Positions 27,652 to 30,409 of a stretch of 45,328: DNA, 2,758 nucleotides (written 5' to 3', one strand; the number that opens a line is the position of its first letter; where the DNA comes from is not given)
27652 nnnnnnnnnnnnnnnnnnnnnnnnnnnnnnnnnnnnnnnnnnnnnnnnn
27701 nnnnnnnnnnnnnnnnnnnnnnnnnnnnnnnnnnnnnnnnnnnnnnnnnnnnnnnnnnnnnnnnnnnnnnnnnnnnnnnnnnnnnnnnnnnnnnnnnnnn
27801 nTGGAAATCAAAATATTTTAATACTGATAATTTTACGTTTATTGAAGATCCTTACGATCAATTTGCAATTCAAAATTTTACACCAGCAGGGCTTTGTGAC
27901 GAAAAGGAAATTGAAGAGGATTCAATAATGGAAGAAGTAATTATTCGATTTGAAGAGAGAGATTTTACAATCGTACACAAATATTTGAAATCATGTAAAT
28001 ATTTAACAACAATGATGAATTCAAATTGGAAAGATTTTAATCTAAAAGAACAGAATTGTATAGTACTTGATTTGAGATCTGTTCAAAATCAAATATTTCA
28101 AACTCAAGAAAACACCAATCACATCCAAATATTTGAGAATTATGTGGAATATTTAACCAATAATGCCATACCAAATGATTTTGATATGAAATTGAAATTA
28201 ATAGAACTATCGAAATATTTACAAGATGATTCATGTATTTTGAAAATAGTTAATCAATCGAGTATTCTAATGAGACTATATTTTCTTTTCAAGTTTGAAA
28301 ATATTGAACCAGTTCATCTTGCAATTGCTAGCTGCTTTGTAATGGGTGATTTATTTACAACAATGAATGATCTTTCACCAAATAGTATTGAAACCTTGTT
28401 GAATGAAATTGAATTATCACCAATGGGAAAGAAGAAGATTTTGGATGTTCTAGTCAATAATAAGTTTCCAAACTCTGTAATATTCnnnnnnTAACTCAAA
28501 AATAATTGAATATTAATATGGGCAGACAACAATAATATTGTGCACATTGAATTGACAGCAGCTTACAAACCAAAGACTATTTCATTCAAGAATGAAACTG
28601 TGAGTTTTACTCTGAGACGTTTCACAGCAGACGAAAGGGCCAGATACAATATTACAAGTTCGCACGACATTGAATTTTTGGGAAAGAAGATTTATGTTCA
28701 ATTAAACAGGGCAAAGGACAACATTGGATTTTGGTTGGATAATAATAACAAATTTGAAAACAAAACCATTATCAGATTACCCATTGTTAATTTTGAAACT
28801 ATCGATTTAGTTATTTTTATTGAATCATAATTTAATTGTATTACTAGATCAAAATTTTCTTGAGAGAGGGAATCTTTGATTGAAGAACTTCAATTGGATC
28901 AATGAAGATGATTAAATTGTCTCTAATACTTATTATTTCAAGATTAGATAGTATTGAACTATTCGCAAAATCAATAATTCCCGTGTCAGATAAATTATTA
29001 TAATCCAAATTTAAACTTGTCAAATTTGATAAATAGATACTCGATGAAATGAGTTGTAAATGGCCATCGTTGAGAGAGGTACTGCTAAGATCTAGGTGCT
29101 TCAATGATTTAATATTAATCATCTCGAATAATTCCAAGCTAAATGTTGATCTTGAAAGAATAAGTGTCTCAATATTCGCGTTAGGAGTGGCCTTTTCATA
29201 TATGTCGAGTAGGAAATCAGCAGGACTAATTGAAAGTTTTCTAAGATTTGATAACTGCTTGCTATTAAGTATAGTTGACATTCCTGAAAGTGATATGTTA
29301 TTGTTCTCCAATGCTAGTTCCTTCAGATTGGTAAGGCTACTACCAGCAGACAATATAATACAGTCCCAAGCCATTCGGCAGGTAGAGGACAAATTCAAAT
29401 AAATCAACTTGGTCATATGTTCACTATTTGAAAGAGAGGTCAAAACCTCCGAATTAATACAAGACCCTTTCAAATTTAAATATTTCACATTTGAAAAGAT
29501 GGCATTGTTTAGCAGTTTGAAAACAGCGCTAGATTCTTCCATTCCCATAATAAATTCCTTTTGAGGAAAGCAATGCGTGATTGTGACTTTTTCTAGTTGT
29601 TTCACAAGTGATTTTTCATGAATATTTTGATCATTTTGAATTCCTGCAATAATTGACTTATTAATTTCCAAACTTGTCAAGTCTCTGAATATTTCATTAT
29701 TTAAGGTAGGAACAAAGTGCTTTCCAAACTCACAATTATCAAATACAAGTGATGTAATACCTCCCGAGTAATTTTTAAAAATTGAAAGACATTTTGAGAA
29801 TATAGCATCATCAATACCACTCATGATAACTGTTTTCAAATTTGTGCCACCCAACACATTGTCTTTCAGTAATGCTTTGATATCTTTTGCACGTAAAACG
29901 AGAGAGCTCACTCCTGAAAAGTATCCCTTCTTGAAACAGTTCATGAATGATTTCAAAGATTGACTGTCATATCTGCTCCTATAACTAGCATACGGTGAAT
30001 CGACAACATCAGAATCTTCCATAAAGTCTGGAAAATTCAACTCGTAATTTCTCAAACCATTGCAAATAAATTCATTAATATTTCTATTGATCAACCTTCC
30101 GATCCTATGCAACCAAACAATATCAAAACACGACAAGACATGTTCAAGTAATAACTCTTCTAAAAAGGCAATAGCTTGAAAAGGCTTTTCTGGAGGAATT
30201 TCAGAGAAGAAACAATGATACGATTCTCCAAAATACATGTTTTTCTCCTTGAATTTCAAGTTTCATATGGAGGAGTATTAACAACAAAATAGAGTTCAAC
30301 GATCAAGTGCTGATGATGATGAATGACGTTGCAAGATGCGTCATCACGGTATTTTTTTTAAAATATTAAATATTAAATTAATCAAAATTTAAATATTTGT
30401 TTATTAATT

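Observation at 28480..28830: The stop codon of the Sel1/BTB gene is embedded in a perfect GTAAGT donor; a 72-nt intron links it in frame to a downstream ATG-less ORF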

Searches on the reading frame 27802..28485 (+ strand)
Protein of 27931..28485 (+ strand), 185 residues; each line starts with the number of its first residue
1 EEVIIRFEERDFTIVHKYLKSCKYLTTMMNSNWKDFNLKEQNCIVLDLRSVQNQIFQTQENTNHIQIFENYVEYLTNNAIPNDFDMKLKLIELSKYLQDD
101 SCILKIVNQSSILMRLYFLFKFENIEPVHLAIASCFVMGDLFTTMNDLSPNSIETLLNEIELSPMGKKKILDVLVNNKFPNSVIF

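Call 49: predict_structure(alignment_id=A4)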
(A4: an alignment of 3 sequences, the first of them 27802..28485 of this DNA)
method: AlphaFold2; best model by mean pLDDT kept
length: 228 residues; sequences in the alignment: 3
mean_pLDDT: 43.4   pTM: 0.38
mean pLDDT of the five models: 43.4, 41.5, 41.2, 37.5, 35.1
residues with pLDDT >= 90: 0; 70-90: 12; 50-70: 70; < 50: 146
segments of 3 or more residues with pLDDT < 50: 1-107, 166-192, 203-205, 220-228
pLDDT, mean of each block of 10 residues (from residue 1): 24 29 27 28 26 30 34 32 29 32 45 65 67 68 68 63 54 45 36 51 54 55 31
secondary structure, 60 per line:
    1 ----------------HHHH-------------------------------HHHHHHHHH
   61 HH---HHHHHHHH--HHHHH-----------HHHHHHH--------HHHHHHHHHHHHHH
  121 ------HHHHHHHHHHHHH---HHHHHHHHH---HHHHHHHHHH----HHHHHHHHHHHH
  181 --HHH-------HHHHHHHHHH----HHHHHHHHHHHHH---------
elements in order: H17-20 H52-62 H66-73 H76-80 H92-98 H107-120 H127-139 H143-151 H155-164 H169-180 H193-202 H207-219

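Call 51: search_protein_families(library=pfam, proteins=[window:27931-28485:+], max_evalue=10)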
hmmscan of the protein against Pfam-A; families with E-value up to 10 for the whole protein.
window:27931-28485:+ (185 aa): 0 families

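Call 52: search_solved_structures(query=A4, max_evalue=1, show_alignments=1)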
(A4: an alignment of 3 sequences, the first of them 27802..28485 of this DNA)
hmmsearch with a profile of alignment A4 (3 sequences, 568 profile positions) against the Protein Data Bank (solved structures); distinct sequences matched with E-value up to 1: 37.
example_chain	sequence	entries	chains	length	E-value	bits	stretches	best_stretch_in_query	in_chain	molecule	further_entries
6ok3_A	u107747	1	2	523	4.9e-98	332.4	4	108-333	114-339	Sel1 repeat protein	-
4bwr_A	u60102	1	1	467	8.7e-75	255.7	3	118-302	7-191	PROTEIN CORRESPONDING TO LOCUS C5321 FROM CFT073 E.COLI STRAIN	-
6onw_A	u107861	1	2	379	2.5e-62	214.6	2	57-305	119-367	Sel1 repeat protein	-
8sxq_A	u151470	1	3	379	8.6e-61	209.5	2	74-305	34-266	SEL-1 repeat protein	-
6deh_A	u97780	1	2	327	8.1e-51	176.6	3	209-337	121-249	TPR repeat protein, protein-protein interaction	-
9uav_C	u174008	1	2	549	9e-47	163.2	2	51-327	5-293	Protein sel-1 homolog 1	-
8kes_D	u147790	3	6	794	1.1e-46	162.9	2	40-325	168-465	Protein sel-1 homolog 1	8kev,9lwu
8ket_C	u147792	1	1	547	2.4e-46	161.8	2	53-325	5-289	Protein sel-1 homolog 1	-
9og0_C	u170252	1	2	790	2.7e-46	161.7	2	40-326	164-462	Protein sel-1 homolog 1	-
6ork_A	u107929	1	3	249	8.5e-44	153.4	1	78-299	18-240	Sel1 repeat protein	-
6ur7_A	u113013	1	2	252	9.6e-43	149.9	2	144-322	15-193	Sel1 repeat family protein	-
1ouv_A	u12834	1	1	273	5.2e-29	104.6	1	108-331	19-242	conserved hypothetical secreted protein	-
5b26_A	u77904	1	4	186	4.5e-22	81.7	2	149-251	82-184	Protein sel-1 homolog 1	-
6orc_A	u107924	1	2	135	7.4e-20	74.4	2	229-302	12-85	Sel1 repeat protein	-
8d9x_A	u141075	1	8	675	6.7e-16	61.3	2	162-283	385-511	Maltodextrin-binding protein,DAP3-binding cell death enhancer 1 short form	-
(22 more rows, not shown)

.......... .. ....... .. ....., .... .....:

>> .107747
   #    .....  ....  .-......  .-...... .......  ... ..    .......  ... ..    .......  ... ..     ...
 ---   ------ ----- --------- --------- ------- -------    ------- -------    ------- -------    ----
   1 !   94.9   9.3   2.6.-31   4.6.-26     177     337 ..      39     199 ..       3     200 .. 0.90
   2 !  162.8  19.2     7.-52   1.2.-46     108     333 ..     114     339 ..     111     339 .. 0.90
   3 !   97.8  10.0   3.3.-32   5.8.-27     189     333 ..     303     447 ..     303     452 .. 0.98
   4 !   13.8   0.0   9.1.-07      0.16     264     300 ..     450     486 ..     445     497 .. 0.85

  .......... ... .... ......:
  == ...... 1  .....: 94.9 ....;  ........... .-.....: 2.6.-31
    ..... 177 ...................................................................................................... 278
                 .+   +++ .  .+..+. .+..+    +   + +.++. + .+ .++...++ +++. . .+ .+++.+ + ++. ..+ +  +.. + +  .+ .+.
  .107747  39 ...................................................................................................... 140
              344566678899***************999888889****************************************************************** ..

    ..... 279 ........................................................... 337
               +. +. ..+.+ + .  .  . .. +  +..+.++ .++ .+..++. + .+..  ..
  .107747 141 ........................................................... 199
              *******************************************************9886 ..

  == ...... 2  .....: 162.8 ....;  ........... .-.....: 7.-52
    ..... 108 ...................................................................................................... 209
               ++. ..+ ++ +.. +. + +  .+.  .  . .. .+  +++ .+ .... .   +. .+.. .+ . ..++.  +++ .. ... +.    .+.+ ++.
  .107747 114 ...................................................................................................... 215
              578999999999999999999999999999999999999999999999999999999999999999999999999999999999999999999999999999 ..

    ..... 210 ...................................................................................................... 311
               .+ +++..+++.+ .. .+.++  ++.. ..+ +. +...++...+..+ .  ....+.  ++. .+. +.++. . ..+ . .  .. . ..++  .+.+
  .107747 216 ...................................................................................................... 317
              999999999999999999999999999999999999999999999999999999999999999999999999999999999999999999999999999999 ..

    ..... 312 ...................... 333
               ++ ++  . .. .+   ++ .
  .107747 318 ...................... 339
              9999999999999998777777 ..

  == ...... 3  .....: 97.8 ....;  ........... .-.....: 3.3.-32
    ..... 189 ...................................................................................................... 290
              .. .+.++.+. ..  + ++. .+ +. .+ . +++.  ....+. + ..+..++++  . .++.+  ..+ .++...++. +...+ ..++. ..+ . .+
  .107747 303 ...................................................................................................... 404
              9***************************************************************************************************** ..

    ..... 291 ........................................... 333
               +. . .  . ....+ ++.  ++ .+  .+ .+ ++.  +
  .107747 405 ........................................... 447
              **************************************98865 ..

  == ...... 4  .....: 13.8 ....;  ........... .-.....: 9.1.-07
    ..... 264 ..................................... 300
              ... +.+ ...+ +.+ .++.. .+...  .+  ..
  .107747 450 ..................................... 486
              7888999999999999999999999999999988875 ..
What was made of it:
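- On Sel1-repeat protein (Pfam PF08238): PDB Sel1 proteins match at E down to 4.9e-98 with the family profile (call 52).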

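Call 55: search_solved_structures(query=A5, max_evalue=10)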
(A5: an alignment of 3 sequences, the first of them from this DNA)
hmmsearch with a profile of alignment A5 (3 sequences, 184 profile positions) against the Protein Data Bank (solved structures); distinct sequences matched with E-value up to 10: 0.

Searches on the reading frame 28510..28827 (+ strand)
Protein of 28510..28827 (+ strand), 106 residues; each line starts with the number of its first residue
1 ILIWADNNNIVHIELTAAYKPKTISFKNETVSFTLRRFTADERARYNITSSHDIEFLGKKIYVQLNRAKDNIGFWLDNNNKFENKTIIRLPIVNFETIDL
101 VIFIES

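Call 5: search_protein_families(library=pfam, proteins=[window:28510-28827:+], max_evalue=0.1)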
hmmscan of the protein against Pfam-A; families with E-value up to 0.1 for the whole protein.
window:28510-28827:+ (106 aa): 0 families

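Call 22: search_protein_representatives(protein=window:28510-28827:+)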
Query: 106 residues. Proteins with E-value up to 0.001 (for the whole library): 5; up to 1e-10: 2; up to 1e-30: 1. The best 5 are listed.
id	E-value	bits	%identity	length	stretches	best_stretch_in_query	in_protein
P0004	5.1e-56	203.1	99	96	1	11-106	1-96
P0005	9.2e-16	73.9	26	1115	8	4-92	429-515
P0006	2.1e-08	50.3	47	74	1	44-103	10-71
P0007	3.2e-04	36.9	26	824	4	4-90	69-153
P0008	7.0e-04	35.8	35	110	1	7-102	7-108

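Call 25: list_cluster_members(proteins=[P0004, P0005, P0006, P0007, P0008])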
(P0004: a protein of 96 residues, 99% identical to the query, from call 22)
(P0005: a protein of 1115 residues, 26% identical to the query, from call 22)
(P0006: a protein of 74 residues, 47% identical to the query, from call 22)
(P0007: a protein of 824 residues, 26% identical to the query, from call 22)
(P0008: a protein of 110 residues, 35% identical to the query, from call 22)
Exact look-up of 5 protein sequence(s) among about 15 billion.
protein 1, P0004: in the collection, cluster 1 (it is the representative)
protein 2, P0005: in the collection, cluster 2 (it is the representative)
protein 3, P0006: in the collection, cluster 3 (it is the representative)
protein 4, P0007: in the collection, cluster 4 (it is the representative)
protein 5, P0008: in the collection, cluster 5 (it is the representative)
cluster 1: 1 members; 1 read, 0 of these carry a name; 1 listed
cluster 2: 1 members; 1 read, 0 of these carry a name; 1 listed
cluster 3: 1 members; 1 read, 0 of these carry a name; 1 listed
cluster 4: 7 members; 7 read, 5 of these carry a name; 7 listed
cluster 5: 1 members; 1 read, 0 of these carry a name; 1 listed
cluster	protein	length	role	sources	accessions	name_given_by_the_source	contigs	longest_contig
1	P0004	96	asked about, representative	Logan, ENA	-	-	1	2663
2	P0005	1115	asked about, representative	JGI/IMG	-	-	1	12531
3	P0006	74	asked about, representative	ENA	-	-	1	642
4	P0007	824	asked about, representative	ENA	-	-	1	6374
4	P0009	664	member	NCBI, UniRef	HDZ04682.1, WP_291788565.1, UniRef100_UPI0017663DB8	DUF7507 domain-containing protein, partial [Maribacter sp.] | DUF7507 domain-containing protein n=1 Tax=Maribacter sp. TaxID=1897614 RepID=UPI0017663DB8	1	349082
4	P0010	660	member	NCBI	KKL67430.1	hypothetical protein LCGC14_2135060, partial [marine sediment metagenome]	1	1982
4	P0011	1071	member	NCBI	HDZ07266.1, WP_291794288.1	gliding motility-associated C-terminal domain-containing protein, partial [Maribacter sp.]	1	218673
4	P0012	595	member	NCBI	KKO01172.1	hypothetical protein LCGC14_0117590, partial [marine sediment metagenome]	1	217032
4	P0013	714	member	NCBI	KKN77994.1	hypothetical protein LCGC14_0354240, partial [marine sediment metagenome]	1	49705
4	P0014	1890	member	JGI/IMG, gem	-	-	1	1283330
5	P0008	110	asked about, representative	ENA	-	-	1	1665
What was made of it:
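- Tried and rejected: Hits of the domain to 824-aa and 1115-aa Bacteroidota (Maribacter-like) DUF7507 repeat proteins (P0005, P0007; calls 22, 25) are at 26% identity, with scores summed over 4-8 T/D/N-rich repeats.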

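Call 26: find_encoding_contigs(protein=P0004, flank=5000, max_places=6)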
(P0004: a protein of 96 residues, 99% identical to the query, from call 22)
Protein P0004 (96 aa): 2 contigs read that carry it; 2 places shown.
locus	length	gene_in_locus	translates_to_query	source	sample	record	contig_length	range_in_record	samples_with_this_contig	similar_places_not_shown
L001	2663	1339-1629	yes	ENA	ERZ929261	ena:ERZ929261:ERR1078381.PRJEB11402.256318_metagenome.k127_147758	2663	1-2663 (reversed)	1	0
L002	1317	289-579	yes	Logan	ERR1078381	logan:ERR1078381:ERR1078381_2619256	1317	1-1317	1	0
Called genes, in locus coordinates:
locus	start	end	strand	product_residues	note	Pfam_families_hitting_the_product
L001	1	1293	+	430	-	?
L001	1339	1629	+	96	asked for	-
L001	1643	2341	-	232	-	PF12799:LRR_4 (faint), PF13516:LRR_6 (faint)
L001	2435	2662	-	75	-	?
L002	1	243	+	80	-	?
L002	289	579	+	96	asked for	-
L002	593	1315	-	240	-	?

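Call 27: find_encoding_contigs(protein=P0008, flank=5000, max_places=6)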
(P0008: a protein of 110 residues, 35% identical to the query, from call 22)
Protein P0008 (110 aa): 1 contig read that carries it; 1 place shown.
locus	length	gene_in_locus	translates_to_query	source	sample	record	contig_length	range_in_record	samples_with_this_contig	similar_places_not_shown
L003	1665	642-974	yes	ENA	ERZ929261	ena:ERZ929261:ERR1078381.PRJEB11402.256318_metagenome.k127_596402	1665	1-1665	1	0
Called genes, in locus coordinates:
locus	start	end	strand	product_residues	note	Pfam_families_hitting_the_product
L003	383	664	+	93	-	-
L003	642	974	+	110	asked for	-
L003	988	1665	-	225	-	?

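Call 28: find_encoding_contigs(protein=P0006, flank=5000, max_places=6)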
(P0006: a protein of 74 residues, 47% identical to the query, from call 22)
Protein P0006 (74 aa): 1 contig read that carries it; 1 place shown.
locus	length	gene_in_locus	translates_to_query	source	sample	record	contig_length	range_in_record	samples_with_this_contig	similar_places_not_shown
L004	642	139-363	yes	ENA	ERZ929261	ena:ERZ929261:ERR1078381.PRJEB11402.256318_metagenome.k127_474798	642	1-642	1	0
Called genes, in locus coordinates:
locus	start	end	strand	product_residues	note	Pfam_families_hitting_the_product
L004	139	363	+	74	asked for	-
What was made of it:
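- Tried and rejected: The paralog DNA came instead from a metagenome run, ERR1078381 (calls 26-28).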

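Call 41: find_homologous_proteins(query=A2, max_evalue=0.01)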
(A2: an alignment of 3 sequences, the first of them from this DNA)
Query A2 (3 sequences) (101 aa, profile of the alignment): 3 proteins with E <= 0.01 among 88 candidates.
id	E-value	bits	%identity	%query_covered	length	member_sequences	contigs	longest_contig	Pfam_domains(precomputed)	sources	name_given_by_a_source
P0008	4.5e-43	163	33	97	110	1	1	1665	-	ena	-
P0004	1.2e-39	152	99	95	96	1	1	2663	-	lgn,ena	-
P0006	2.1e-29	119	47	56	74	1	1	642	-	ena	-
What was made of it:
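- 28526..28830 (+): Exon 2, the terminal exon: 2 nt, 100 codons and the stop TAA 28828-28830. It encodes a predicted all-beta domain of about 100 aa with no known family. The full product is 578 aa. Homologs P0006 and P0008 (calls 22, 41).
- Homologs P0006 (E = 2e-8) and P0008 (E = 7e-4 alone, 4.5e-43 with the profile) come from calls 22 and 41.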

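Call 48: predict_structure(alignment_id=A3)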
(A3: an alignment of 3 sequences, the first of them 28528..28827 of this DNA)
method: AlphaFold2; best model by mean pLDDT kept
length: 100 residues; sequences in the alignment: 3
mean_pLDDT: 39.7   pTM: 0.35
mean pLDDT of the five models: 39.7, 39.7, 39.2, 37.1, 32.3
residues with pLDDT >= 90: 0; 70-90: 0; 50-70: 10; < 50: 90
segments of 3 or more residues with pLDDT < 50: 1-54, 60-64, 72-100
pLDDT, mean of each block of 10 residues (from residue 1): 25 34 30 37 43 50 49 45 41 43
secondary structure, 60 per line:
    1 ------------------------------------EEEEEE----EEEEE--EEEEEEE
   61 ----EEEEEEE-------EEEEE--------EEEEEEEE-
elements in order: E37-42 E47-51 E54-60 E65-71 E79-83 E92-99
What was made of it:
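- Tried and rejected: AlphaFold models of the exon-2 domain (pLDDT 39.7) and of the post-Sel1 region (pLDDT 43.4) were too poor for fold searches (calls 48, 49), so I ran none.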

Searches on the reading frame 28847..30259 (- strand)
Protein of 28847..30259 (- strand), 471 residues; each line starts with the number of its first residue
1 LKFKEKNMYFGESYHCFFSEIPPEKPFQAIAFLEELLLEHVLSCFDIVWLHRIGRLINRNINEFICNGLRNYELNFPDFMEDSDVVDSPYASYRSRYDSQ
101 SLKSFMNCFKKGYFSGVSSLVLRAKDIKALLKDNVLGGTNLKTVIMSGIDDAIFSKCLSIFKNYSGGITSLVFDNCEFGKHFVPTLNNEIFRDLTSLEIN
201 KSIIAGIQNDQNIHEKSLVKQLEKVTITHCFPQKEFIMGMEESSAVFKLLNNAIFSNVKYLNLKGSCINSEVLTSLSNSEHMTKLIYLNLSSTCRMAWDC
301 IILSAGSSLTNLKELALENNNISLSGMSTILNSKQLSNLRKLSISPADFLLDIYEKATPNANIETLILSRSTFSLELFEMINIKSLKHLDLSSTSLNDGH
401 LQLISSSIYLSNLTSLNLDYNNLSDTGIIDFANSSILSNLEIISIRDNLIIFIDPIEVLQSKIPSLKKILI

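Call 5: search_protein_families(library=pfam, proteins=[window:28847-30259:-], max_evalue=0.1)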
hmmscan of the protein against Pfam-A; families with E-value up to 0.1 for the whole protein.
window:28847-30259:- (471 aa): 4 families
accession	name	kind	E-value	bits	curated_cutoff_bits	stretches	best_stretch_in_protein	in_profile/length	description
PF23247.1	LRR_RPS2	-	6.3e-06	26.7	27.9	2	292-389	10-111/160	Plant disease resistance protein RPS2-like, leucine-rich repeats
PF13516.12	LRR_6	-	0.00016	21.9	23.4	1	411-432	3-24/24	Leucine Rich repeat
PF12799.13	LRR_4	-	0.00019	22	27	1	412-455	2-41/44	Leucine Rich repeats (2 copies)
PF18026.6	Exog_C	-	0.058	13.8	29.5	0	334-356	26-48/49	Endo/exonuclease (EXOG) C-terminal domain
